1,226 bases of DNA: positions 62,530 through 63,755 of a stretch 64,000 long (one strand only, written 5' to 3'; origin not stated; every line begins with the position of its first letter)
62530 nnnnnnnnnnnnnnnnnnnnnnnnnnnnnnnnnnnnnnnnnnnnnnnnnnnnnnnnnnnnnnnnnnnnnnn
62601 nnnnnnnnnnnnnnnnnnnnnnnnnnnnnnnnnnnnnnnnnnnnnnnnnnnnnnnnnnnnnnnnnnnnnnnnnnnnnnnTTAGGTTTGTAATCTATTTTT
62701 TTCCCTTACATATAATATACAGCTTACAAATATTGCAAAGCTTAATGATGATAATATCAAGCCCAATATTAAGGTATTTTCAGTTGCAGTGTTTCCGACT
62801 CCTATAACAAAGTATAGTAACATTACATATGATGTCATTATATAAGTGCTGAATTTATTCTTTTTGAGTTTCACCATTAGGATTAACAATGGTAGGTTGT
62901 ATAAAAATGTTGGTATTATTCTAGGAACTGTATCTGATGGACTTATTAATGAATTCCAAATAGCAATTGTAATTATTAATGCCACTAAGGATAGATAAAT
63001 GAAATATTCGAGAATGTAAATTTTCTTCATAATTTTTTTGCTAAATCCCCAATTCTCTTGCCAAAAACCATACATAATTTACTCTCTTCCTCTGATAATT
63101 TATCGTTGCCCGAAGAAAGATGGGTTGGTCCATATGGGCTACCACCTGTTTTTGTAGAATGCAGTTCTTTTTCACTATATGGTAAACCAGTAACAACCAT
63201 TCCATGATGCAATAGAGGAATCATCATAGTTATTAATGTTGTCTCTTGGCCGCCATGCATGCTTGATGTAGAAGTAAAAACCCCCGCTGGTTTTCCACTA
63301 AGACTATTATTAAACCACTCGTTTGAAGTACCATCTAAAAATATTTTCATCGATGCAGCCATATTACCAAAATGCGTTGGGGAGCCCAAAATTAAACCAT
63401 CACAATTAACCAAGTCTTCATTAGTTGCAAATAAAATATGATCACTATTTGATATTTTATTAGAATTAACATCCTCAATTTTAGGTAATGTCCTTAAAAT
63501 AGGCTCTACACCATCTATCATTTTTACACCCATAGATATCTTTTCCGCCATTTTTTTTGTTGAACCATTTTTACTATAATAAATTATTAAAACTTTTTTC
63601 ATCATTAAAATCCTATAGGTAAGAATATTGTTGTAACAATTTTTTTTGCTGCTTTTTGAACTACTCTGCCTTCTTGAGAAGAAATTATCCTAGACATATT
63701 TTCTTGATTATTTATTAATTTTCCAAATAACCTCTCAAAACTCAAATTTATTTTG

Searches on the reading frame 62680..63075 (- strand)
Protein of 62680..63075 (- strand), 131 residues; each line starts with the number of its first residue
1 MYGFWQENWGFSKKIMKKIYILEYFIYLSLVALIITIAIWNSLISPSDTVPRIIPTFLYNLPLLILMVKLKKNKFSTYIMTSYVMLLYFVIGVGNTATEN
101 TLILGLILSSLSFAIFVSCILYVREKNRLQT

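Call 32: search_protein_families(library=pfam, proteins=[window:62680-63075:-], max_evalue=0.00001)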
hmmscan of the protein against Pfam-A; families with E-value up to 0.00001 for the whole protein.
window:62680-63075:- (131 aa): 1 family
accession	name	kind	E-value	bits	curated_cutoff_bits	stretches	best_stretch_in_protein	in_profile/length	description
PF09842.14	DUF2069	-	5.4e-17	62.2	23.3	1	27-125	3-102/104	Predicted membrane protein (DUF2069)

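Call 75: find_encoding_contigs(protein=window:62680-63075:-, flank=10000, max_places=1)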
Protein window:62680-63075:- (131 aa): no gene with exactly this product is on record in the collection.

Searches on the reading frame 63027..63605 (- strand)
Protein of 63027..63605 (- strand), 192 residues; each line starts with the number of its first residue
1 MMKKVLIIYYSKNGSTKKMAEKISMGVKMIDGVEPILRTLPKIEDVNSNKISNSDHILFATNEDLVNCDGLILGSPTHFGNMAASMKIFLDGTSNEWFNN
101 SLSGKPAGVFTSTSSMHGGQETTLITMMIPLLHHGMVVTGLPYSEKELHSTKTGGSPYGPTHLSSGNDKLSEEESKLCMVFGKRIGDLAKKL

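Call 32: search_protein_families(library=pfam, proteins=[window:63027-63605:-], max_evalue=0.00001)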
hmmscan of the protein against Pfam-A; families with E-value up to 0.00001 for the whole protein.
window:63027-63605:- (192 aa): 2 families
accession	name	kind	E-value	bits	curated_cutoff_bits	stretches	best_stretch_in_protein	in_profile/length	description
PF03358.20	FMN_red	-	1e-13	51.5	24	1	4-139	2-140/152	NADPH-dependent FMN reductase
PF12724.12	Flavodoxin_5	-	2.5e-06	28.3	27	0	6-59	1-49/145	Flavodoxin domain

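Call 73: find_encoding_contigs(protein=window:63027-63605:-, flank=10000, max_places=1)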
Protein window:63027-63605:- (192 aa): no gene with exactly this product is on record in the collection.
